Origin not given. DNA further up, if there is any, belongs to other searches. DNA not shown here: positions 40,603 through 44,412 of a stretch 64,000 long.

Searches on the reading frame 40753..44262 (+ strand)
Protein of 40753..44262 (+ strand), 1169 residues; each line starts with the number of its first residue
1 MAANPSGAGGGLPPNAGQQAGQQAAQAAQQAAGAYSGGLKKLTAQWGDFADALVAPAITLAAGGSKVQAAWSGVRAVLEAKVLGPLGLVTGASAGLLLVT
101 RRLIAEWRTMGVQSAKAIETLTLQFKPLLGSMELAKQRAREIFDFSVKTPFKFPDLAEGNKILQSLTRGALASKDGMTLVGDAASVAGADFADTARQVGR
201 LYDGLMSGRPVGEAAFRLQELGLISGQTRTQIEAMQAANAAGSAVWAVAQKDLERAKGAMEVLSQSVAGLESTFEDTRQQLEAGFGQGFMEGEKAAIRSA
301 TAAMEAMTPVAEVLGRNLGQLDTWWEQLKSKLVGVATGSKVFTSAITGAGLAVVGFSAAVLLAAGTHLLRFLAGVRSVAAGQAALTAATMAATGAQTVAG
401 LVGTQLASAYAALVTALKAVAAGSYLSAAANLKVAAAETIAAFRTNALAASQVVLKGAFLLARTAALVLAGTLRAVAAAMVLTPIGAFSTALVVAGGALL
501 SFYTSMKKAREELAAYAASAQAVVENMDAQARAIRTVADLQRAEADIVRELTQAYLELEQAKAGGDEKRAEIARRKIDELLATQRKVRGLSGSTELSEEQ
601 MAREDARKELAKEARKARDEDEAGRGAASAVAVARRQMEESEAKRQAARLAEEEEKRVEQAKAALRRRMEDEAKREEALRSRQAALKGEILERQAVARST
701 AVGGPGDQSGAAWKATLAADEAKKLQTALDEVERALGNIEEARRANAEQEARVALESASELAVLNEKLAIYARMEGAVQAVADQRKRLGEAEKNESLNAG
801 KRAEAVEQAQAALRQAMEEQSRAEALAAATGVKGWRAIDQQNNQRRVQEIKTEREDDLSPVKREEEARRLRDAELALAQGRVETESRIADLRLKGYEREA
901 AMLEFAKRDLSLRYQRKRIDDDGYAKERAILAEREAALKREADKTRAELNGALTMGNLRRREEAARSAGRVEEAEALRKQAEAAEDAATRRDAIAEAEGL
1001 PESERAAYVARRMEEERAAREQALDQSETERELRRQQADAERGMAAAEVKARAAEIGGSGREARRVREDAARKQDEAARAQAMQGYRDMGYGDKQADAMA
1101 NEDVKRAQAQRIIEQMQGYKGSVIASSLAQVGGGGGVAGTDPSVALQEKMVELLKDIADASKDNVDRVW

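Call 26: search_protein_families(library=phrogs, proteins=[window:40753-44262:+], max_evalue=0.01)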
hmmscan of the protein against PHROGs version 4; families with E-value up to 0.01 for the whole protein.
window:40753-44262:+ (1169 aa): 1 family
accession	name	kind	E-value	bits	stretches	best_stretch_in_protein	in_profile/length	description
phrog_5218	-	unknown function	0.0013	17.9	1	234-400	508-640/1599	-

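Call 27: search_protein_families(library=pfam, proteins=[window:40753-44262:+], max_evalue=0.01)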
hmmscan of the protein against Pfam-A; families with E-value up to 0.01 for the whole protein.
window:40753-44262:+ (1169 aa): 0 families
